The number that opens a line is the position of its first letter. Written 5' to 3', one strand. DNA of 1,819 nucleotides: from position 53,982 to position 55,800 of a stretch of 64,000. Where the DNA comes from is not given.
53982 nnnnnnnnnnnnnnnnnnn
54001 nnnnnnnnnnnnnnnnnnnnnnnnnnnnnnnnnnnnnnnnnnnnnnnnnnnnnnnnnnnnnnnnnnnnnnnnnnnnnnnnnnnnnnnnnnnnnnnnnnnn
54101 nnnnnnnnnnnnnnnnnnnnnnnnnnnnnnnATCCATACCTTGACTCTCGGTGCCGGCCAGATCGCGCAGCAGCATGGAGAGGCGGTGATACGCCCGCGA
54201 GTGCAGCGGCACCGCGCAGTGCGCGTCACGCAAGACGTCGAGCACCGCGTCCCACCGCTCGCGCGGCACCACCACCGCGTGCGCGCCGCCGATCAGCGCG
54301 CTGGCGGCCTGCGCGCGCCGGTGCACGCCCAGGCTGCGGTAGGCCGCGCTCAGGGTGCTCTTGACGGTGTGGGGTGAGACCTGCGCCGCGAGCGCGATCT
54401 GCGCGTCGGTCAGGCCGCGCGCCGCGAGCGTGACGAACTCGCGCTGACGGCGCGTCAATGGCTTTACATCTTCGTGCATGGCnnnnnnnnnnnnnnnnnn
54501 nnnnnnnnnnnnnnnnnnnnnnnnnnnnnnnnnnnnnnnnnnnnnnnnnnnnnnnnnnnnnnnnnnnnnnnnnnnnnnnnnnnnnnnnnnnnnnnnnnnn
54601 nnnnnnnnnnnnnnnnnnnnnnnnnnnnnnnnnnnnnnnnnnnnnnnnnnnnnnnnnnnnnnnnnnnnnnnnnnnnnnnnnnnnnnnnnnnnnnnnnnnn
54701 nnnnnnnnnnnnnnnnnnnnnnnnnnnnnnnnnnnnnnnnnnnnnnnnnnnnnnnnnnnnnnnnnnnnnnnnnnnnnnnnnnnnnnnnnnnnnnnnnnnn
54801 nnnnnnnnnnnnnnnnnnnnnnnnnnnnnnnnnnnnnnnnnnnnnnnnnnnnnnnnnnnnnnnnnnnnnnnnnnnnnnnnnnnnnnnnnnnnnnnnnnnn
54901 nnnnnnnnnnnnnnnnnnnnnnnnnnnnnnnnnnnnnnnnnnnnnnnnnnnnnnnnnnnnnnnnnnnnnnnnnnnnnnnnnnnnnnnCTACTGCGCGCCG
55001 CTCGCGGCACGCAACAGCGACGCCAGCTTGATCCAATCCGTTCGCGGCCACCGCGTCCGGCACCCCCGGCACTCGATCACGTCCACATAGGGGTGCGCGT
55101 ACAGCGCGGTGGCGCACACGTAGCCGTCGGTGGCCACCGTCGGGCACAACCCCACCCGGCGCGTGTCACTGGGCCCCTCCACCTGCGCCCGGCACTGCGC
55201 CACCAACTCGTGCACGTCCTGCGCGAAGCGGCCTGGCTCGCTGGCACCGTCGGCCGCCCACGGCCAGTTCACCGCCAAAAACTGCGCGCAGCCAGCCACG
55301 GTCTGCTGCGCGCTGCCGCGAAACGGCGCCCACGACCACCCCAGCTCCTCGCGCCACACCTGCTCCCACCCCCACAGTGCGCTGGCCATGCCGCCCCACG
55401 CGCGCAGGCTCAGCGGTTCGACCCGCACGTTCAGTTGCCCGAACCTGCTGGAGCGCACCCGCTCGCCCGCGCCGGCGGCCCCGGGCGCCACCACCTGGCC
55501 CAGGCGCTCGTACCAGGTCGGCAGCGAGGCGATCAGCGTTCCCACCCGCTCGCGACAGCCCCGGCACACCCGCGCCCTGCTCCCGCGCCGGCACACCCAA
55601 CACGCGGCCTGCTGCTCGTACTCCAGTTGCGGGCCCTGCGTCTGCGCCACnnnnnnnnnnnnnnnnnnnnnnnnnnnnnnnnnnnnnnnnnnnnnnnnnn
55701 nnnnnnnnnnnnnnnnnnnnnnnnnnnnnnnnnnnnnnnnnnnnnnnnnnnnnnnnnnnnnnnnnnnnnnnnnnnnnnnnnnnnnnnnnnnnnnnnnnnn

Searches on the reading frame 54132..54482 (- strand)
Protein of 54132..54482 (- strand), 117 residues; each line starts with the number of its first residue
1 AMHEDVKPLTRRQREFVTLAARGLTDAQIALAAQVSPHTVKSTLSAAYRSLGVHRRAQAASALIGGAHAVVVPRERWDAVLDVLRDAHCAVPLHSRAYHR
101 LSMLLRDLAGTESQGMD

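Call 39: search_protein_families(library=pfam, proteins=[window:54132-54482:-], max_evalue=0.01)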
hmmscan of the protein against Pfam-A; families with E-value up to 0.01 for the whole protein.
window:54132-54482:- (117 aa): 3 families
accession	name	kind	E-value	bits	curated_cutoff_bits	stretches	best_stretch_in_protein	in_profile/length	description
PF00196.25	GerE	-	2.4e-09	37.1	23.5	1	8-61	2-55/57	Bacterial regulatory proteins, luxR family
PF08281.18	Sigma70_r4_2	-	0.00054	20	25.7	1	9-51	11-54/54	Sigma-70, region 4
PF13384.12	HTH_23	-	0.003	17.8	24.6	0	11-45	5-39/50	Homeodomain-like domain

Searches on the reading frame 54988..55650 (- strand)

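Call 12: search_protein_families(library=pfam, proteins=[window:54988-55650:-], max_evalue=0.01)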
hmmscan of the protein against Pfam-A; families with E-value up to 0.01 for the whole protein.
window:54988-55650:- (220 aa): 1 family
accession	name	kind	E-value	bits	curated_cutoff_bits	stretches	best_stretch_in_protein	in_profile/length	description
PF24029.1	DUF7340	-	0.0068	16.6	27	1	180-213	29-60/62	Domain of unknown function (DUF7340)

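Call 13: search_protein_families(library=phrogs, proteins=[window:54988-55650:-], max_evalue=0.001)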
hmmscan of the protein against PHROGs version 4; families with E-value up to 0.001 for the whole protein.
window:54988-55650:- (220 aa): 2 families
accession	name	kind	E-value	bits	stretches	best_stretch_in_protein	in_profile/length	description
phrog_1467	-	unknown function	1.8e-15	58.1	1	25-217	22-217/226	-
phrog_908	-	unknown function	6.8e-15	55.9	1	10-202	47-237/361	-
